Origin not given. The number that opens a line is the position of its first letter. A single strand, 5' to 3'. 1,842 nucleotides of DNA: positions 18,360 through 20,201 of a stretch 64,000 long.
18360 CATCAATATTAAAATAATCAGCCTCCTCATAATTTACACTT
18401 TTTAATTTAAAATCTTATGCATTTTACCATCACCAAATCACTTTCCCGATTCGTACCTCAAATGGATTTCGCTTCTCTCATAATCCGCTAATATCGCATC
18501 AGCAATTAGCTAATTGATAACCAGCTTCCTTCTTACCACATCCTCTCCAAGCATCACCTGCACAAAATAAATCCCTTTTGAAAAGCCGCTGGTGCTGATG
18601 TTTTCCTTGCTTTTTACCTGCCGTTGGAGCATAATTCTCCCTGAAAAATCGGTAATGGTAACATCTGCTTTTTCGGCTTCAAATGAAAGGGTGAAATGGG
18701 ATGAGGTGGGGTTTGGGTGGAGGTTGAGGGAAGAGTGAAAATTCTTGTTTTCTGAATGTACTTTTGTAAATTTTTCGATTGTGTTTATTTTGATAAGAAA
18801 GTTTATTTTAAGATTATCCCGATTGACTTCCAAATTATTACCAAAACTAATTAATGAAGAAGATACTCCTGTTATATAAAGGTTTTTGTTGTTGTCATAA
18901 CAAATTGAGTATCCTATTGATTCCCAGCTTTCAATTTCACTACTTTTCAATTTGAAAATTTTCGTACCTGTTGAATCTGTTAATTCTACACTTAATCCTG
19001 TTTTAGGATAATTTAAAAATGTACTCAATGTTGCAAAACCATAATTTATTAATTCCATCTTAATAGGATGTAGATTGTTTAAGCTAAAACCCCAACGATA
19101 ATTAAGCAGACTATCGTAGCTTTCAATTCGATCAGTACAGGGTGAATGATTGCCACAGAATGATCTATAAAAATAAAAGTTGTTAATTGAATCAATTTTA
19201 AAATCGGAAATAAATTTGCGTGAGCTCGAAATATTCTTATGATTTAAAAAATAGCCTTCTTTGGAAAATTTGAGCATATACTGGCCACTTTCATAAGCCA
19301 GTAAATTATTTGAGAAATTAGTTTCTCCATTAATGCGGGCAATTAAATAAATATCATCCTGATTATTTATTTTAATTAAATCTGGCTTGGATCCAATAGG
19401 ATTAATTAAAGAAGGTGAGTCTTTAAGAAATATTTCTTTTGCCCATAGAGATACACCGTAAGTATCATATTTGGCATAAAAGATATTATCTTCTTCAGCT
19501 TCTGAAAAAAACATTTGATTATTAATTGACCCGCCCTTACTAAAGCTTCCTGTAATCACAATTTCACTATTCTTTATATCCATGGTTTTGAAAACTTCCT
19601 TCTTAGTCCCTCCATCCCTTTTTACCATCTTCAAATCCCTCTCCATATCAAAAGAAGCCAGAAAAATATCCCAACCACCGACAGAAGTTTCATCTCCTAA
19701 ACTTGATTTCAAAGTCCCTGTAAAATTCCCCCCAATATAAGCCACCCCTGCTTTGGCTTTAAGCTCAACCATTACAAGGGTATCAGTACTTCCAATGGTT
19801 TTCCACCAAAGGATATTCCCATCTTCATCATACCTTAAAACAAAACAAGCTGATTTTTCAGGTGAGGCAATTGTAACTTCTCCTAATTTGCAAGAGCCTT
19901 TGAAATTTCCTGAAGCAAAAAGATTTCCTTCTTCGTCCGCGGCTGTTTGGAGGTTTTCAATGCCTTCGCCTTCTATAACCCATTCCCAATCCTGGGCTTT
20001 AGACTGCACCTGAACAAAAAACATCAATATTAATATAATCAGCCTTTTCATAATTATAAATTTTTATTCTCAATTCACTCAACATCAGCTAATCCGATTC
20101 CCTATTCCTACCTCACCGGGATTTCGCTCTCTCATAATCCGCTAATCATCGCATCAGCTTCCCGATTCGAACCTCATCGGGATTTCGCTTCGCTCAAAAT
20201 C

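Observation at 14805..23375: Tandem array of five mosaic T9SS cargo paralogs with homogenised 5' and 3' ends and divergent cores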

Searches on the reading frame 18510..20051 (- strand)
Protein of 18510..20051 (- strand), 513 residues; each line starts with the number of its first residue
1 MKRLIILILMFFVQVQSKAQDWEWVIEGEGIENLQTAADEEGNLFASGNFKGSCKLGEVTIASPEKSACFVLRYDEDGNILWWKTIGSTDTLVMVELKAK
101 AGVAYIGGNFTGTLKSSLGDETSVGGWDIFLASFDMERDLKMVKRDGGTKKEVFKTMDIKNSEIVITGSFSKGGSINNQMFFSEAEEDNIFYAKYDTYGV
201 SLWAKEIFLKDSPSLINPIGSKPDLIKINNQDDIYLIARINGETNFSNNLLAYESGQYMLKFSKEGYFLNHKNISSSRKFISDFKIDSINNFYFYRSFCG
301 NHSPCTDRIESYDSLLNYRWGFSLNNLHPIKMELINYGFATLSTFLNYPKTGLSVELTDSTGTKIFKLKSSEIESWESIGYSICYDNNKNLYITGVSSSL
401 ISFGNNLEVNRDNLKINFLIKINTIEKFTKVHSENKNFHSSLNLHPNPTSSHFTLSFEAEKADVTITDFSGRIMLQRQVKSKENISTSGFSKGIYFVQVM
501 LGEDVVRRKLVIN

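Call 4: search_protein_families(library=pfam, proteins=[window:18510-20051:-], max_evalue=0.01)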
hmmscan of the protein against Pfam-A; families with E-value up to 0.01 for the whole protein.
window:18510-20051:- (513 aa): 1 family
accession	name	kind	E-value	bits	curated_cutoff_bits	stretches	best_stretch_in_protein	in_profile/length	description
PF18962.6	Por_Secre_tail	-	1.7e-13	51.1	27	1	445-512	2-75/75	Secretion system C-terminal sorting domain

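Call 6: find_encoding_contigs(protein=window:18510-20051:-, flank=10000, max_places=6)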
Protein window:18510-20051:- (513 aa): 2 contigs read that carry it; 1 place shown.
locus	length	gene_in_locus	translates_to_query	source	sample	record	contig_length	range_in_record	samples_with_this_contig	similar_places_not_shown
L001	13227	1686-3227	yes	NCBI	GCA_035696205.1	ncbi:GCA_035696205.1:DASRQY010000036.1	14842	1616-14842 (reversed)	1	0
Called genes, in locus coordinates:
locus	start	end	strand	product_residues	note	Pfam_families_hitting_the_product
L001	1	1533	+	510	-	PF18962:Por_Secre_tail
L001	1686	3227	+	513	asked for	PF18962:Por_Secre_tail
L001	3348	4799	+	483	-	PF18962:Por_Secre_tail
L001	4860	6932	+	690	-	PF25852:DUF6242_C (faint), PF02012:BNR (faint), PF15902:Sortilin-Vps10, PF18962:Por_Secre_tail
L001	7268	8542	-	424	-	PF18962:Por_Secre_tail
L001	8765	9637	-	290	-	-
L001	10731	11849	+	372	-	PF13784:Fic_N, PF02661:Fic, PF21248:SoFic-like_C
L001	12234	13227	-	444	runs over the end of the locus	PF07992:Pyr_redox_2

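Call 7: find_homologous_proteins(query=window:18510-20051:-)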
Query window:18510-20051:- (513 aa): 145 proteins with E <= 0.001 among 8000 candidates; the best 120 are listed.
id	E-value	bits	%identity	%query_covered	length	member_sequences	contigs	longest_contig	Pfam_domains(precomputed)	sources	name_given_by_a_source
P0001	0.0e+0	1150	100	100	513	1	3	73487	PF18962.8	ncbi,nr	ncbi:MAG: T9SS type A sorting domain-containing protein [Bacteroidetes bacterium]|nr:T9SS type A sor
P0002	5.5e-134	466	51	100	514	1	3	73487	PF18962.8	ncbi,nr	ncbi:MAG: T9SS type A sorting domain-containing protein [Bacteroidetes bacterium]|nr:T9SS type A sor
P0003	4.3e-114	400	50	62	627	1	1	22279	PF18962.8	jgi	jgi:hypothetical protein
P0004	1.1e-97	346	39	100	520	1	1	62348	PF18962.8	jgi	jgi:hypothetical protein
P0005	1.2e-97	346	39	83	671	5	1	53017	PF18962.8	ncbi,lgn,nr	ncbi:MAG TPA: T9SS type A sorting domain-containing protein [Bacteroidia bacterium]|nr:T9SS type A s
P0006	1.9e-76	276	32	80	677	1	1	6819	PF18962.8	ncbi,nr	ncbi:MAG: T9SS type A sorting domain-containing protein [Bacteroidetes bacterium]|nr:T9SS type A sor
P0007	2.1e-72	262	41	45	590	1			PF18962.8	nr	nr:T9SS type A sorting domain-containing protein [Bacteroidota bacterium]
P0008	2.7e-42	163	51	31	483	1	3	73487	PF18962.8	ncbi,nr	ncbi:MAG: T9SS type A sorting domain-containing protein [Bacteroidetes bacterium]|nr:T9SS type A sor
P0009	8.3e-40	155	73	20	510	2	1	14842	PF18962.8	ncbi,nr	ncbi:MAG TPA: T9SS type A sorting domain-containing protein, partial [Bacteroidia bacterium]|nr:T9SS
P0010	1.7e-37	147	31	100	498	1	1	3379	PF18962.8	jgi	jgi:hypothetical protein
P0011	2.0e-37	147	25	99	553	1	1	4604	PF20356.3,PF18962.8,PF06739.18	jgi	-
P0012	4.7e-34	136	25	51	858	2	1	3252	PF06739.18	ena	-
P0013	6.8e-33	132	24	99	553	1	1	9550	PF20356.3,PF18962.8,PF06739.18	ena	-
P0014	1.8e-31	127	94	14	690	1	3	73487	PF18962.8,PF25852.1,PF02012.27,PF15902.13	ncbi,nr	ncbi:MAG: T9SS type A sorting domain-containing protein [Bacteroidetes bacterium]|nr:T9SS type A sor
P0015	1.0e-28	118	24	71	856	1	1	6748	PF06739.18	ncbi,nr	ncbi:MAG: hypothetical protein JKY09_01000, partial [Crocinitomicaceae bacterium]|nr:hypothetical pr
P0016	1.2e-28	118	28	97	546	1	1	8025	PF18962.8,PF06739.18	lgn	-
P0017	4.2e-27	113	31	39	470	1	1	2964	PF06739.18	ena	-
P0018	3.0e-26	110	29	40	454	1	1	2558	PF06739.18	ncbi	-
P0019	4.6e-25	106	30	36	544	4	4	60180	PF18962.8,PF06739.18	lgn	-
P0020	1.9e-24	104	22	97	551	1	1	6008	PF18962.8,PF06739.18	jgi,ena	-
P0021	1.1e-23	102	30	36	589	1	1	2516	PF18962.8,PF06739.18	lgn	-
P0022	1.3e-23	101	22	100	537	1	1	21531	PF18962.8,PF06739.18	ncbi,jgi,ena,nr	ncbi:MAG TPA: T9SS type A sorting domain-containing protein [Chitinophagaceae bacterium]|nr:T9SS typ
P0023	2.0e-23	101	27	39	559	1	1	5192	PF18962.8,PF06739.18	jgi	jgi:hypothetical protein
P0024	2.8e-23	100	23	88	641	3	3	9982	PF06739.18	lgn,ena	-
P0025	3.0e-23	100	31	40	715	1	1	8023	PF13573.13,PF18962.8,PF06739.18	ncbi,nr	ncbi:SBBP repeat-containing protein [Candidatus Amoebophilus asiaticus]|nr:SBBP repeat-containing pr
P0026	4.6e-23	100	23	100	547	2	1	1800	PF18962.8,PF06739.18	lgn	-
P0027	4.8e-23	100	29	40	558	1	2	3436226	PF18962.8,PF13860.13,PF06739.18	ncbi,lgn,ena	-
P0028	7.7e-23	99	32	33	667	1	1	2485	PF18962.8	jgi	jgi:Secretion system C-terminal sorting domain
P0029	1.1e-21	95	31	40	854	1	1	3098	PF13573.13,PF18962.8,PF06739.18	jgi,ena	jgi:hypothetical protein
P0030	1.3e-21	95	29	49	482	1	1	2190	PF06739.18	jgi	jgi:hypothetical protein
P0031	2.5e-21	94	29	27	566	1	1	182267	PF18962.8,PF06739.18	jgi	jgi:hypothetical protein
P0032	7.1e-21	92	26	58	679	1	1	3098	PF06977.18,PF18962.8,PF06739.18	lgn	-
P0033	7.3e-21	92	24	98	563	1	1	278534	PF18962.8,PF06739.18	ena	-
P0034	1.1e-20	92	25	40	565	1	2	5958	PF18962.8,PF06739.18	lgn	-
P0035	2.7e-20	91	25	40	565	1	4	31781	PF18962.8,PF06739.18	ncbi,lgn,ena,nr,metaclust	ncbi:MAG: hypothetical protein A3F72_21675 [Bacteroidetes bacterium RIFCSPLOWO2_12_FULL_35_15]|nr:MA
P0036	5.9e-20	89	23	100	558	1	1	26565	PF18962.8,PF06739.18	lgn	-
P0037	1.7e-19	88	30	40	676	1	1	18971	PF19081.7,PF25293.2,PF06739.18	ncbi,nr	ncbi:MAG: SBBP repeat-containing protein [Bacteroidota bacterium]|nr:SBBP repeat-containing protein 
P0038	2.2e-19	87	25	40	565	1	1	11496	PF18962.8,PF06739.18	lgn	-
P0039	2.9e-19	87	24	58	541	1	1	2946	PF18962.8,PF06739.18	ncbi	-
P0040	3.2e-19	87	23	97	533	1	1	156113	PF18962.8,PF06739.18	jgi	-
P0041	4.2e-19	87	28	38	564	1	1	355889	PF18962.8,PF06739.18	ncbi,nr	ncbi:SBBP repeat-containing protein [Aequorivita viscosa]|nr:SBBP repeat-containing protein [Aequori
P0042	5.7e-19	86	20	99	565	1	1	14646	PF18962.8,PF06739.18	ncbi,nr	ncbi:MAG: T9SS type A sorting domain-containing protein [Bacteroidia bacterium]|nr:T9SS type A sorti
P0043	9.5e-19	85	23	100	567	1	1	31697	PF18962.8,PF06739.18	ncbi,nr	ncbi:MAG: T9SS type A sorting domain-containing protein [Bacteroidetes bacterium]|nr:T9SS type A sor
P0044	3.7e-18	83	29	26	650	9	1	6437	PF18962.8,PF06739.18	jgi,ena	-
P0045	7.8e-18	82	28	28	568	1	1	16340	PF18962.8,PF06739.18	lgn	-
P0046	1.0e-17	82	27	33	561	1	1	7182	PF18962.8,PF06739.18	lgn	-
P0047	2.3e-17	81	27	33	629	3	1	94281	PF18962.8,PF06739.18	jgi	jgi:hypothetical protein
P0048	3.3e-17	80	31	32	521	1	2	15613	PF18962.8,PF06739.18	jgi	jgi:hypothetical protein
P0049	3.9e-17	80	24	97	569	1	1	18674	PF18962.8,PF06739.18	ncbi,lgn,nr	ncbi:MAG: T9SS type A sorting domain-containing protein [Saprospiraceae bacterium]|nr:T9SS type A so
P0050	4.6e-17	80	28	38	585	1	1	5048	PF18962.8,PF06739.18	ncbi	ncbi:MAG: T9SS type A sorting domain-containing protein [Candidatus Cloacimonadaceae bacterium]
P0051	9.4e-17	79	24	100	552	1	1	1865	PF18962.8,PF06739.18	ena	-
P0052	1.2e-16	78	22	100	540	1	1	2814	PF18962.8,PF06739.18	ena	-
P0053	1.3e-16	78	26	31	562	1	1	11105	PF18962.8,PF06739.18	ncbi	-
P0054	1.6e-16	78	22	58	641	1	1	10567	PF18962.8,PF06739.18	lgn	-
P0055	1.7e-16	78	26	36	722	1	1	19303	PF13573.13,PF18962.8,PF06739.18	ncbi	-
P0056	1.7e-16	78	24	100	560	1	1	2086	PF18962.8,PF06739.18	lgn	-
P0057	1.8e-16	78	26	48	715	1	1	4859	PF19408.6,PF18962.8,PF06739.18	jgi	jgi:uncharacterized membrane protein YqhA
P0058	3.5e-16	77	22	97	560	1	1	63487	PF14382.13,PF18962.8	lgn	-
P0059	7.7e-16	76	27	34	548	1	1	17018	PF18962.8,PF06739.18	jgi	jgi:hypothetical protein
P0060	1.4e-15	75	22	97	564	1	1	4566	PF18962.8,PF06739.18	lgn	-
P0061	1.5e-15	75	30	33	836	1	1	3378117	PF18962.8,PF11589.15,PF06739.18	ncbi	-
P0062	1.6e-15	75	32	26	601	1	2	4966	PF18962.8,PF06739.18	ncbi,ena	-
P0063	3.8e-15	74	23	95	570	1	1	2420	PF18962.8,PF06739.18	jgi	jgi:hypothetical protein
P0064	4.3e-15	73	26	82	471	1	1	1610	PF06739.18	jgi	jgi:hypothetical protein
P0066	5.3e-15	73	24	51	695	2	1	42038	PF18962.8,PF06739.18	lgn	-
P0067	5.5e-15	73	24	79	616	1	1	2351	PF18962.8,PF06739.18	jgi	-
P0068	9.9e-15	72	27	44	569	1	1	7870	PF18962.8,PF06739.18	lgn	-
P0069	1.1e-14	72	22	79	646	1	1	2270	PF22073.3,PF15780.12,PF06739.18,PF22544.3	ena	-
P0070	1.4e-14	72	28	33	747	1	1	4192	PF19408.6,PF18962.8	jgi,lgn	-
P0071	1.4e-14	72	23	57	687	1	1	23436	PF13573.13,PF06739.18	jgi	jgi:hypothetical protein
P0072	1.5e-14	72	26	52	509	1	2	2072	PF18962.8,PF06739.18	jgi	jgi:hypothetical protein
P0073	2.9e-14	71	30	27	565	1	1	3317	PF18962.8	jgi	jgi:hypothetical protein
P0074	3.2e-14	70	28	33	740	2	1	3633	PF19408.6,PF18962.8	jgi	-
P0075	3.7e-14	70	23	93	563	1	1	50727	PF18962.8,PF06739.18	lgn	-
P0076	6.8e-14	69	27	40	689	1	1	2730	PF18962.8,PF06739.18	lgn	-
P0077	8.4e-14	69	22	90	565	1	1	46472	PF18962.8,PF06739.18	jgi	-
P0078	8.9e-14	69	26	37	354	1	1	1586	PF06739.18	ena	-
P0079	9.4e-14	69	24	48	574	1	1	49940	PF18962.8,PF06739.18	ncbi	-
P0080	1.1e-13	69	33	33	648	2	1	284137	PF18962.8,PF06739.18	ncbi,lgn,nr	ncbi:MAG TPA: SBBP repeat-containing protein [Ignavibacteriaceae bacterium]|nr:SBBP repeat-containin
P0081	1.7e-13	68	25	40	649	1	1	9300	PF13983.12,PF18962.8,PF06739.18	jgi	jgi:hypothetical protein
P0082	1.9e-13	68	24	36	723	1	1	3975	PF13573.13,PF18962.8,PF06739.18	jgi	-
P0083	2.9e-13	67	27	33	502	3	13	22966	PF06739.18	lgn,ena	-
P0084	4.2e-13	67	24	100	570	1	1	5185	PF18962.8,PF06739.18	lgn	-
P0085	5.6e-13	66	24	98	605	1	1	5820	PF18962.8,PF06739.18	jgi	jgi:hypothetical protein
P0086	6.0e-13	66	23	95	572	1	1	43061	PF18962.8,PF06739.18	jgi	jgi:hypothetical protein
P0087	7.4e-13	66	25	100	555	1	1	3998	PF18962.8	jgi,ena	-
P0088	1.0e-12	66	28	38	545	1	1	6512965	PF26696.1,PF06739.18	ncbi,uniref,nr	ncbi:SBBP repeat-containing protein [Salmonirosea aquatica]|uniref:Bulb-type lectin domain-containin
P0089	1.0e-12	66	30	33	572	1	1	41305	PF18962.8,PF06739.18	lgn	-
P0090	2.5e-12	64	23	58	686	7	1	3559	PF18962.8,PF06739.18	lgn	-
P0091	2.7e-12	64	19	88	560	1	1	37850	PF18962.8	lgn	-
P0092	6.1e-12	63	23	99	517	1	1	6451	PF18962.8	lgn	-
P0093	7.2e-12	63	23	73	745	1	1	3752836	PF18962.8,PF07675.19,PF06739.18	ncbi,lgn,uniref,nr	ncbi:hypothetical protein BWZ22_05840 [Seonamhaeicola sp. S2-3]|uniref:T9SS type A sorting domain-co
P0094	7.2e-12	63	28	38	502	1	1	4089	PF18962.8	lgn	-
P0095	7.3e-12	63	27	40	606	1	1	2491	PF18962.8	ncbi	-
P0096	1.4e-11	62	20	97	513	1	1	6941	PF18962.8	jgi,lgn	jgi:hypothetical protein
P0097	1.9e-11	61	27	35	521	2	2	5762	PF06739.18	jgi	-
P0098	2.1e-11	61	26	41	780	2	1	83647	PF18962.8,PF06739.18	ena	-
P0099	2.3e-11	61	24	52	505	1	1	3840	PF06739.18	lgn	-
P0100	3.0e-11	61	27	33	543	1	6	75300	PF06739.18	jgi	jgi:hypothetical protein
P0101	3.1e-11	61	26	32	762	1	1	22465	PF18962.8,PF06739.18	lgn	-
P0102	3.5e-11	60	23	90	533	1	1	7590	PF18962.8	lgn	-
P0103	7.2e-11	59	24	55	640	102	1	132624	PF06739.18,PF01471.24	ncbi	-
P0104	7.4e-11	59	29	36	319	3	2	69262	PF06739.18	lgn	-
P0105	2.5e-10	58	23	96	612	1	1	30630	PF18962.8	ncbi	-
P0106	2.8e-10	57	22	58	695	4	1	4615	PF18962.8,PF06739.18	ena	-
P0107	4.0e-10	57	27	45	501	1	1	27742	PF06739.18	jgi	jgi:hypothetical protein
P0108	7.2e-10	56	20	92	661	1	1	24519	PF18962.8,PF19081.7,PF06739.18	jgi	jgi:hypothetical protein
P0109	1.2e-9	55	28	44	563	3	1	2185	PF06739.18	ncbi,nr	ncbi:MAG: hypothetical protein NZ455_16420 [Bacteroidia bacterium]|nr:hypothetical protein [Bacteroi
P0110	2.4e-9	54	28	40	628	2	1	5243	PF18962.8,PF06739.18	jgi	-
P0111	3.3e-9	54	29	39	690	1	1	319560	PF18962.8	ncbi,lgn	-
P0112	4.6e-9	53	23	40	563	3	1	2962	PF18962.8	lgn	-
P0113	5.3e-9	53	23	50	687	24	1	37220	PF18962.8,PF06739.18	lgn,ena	-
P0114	8.6e-9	53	26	33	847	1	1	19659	PF13573.13,PF18962.8,PF19081.7,PF06739.18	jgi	jgi:hypothetical protein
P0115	3.2e-8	51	26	40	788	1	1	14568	PF18962.8,PF06739.18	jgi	jgi:hypothetical protein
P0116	3.4e-8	51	27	33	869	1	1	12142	PF07714.24,PF00069.32,PF06739.18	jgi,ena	-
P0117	4.4e-8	50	22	95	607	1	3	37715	PF18962.8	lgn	-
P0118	6.8e-8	50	23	85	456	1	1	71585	PF18962.8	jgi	jgi:hypothetical protein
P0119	7.6e-8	49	27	33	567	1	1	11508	PF18962.8,PF06739.18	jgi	jgi:hypothetical protein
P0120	8.6e-8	49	32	21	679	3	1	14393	PF18962.8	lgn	-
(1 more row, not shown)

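Call 15: find_encoding_contigs(protein=P0003, flank=10000, max_places=3)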
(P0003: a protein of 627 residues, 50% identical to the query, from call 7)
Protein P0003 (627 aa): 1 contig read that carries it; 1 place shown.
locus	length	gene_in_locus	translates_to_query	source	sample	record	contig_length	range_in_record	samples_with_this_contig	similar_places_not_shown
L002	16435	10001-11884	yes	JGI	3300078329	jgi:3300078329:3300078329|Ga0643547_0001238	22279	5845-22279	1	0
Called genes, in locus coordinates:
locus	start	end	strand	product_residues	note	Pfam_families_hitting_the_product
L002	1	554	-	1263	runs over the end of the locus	PF00873:ACR_tran, PF03176:MMPL (faint), PF00873:ACR_tran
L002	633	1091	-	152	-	PF11827:DUF3347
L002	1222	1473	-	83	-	-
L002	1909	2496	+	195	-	PF01725:Ham1p_like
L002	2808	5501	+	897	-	PF01820:Dala_Dala_lig_N, PF02655:ATP-grasp_3 (faint), PF07478:Dala_Dala_lig_C, PF13535:ATP-grasp_4 (faint), PF07478:Dala_Dala_lig_C, PF01820:Dala_Dala_lig_N, PF07478:Dala_Dala_lig_C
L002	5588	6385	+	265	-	PF03793:PASTA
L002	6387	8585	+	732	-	PF18962:Por_Secre_tail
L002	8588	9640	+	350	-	PF01479:S4, PF00849:PseudoU_synth_2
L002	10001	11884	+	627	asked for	PF18962:Por_Secre_tail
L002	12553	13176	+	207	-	-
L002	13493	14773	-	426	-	PF00180:Iso_dh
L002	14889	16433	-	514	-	?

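Call 16: find_encoding_contigs(protein=P0004, flank=10000, max_places=3)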
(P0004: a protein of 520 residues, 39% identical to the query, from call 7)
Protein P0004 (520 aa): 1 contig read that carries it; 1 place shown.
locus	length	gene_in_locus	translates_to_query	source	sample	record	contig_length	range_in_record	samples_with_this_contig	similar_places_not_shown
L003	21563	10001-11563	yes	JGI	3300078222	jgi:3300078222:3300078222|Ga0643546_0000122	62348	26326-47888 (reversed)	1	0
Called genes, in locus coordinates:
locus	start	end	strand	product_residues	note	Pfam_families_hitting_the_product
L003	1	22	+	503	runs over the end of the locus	PF03321:GH3, PF23571:GH3_M, PF23572:GH3_C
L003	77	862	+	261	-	-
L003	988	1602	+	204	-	PF01712:dNK, PF02223:Thymidylate_kin (faint), PF13238:AAA_18 (faint)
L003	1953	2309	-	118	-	-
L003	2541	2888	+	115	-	PF00436:SSB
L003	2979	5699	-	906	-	PF03030:H_PPase, PF04264:YceI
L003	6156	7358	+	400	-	PF01637:ATPase_2 (weak), PF13173:AAA_14, PF13635:DUF4143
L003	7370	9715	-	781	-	PF18962:Por_Secre_tail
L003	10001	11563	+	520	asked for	PF18962:Por_Secre_tail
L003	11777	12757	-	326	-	PF02779:Transket_pyr, PF02780:Transketolase_C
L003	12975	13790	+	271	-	PF00106:adh_short, PF01370:Epimerase (weak), PF08659:KR (weak), PF13460:NAD_binding_10 (weak), PF13561:adh_short_C2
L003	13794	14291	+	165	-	-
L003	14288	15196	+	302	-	PF12833:HTH_18, PF00165:HTH_AraC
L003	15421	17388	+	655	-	PF04551:GcpE, PF26540:GcpE_C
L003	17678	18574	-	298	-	-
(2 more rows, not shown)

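Call 17: find_encoding_contigs(protein=P0005, flank=10000, max_places=3)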
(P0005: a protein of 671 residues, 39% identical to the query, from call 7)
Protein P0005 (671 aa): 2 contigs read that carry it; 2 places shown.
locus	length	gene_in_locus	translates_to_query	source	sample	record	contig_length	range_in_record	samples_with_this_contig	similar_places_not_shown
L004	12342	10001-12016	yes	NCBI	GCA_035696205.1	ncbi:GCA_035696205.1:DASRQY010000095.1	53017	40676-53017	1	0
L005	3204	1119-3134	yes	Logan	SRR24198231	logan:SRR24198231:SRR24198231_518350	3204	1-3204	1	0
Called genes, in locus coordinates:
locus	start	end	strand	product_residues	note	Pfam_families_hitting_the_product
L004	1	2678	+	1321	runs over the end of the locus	PF00535:Glycos_transf_2, PF13641:Glyco_tranf_2_3, PF13506:Glyco_transf_21, PF03552:Cellulose_synt, PF13632:Glyco_trans_2_3, PF02836:Glyco_hydro_2_C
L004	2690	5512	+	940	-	PF00884:Sulfatase, PF01663:Phosphodiest, PF02995:DUF229 (weak), PF16347:SGSH_C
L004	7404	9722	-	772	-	PF18962:Por_Secre_tail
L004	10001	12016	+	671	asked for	PF18962:Por_Secre_tail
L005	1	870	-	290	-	?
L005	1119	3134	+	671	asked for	PF18962:Por_Secre_tail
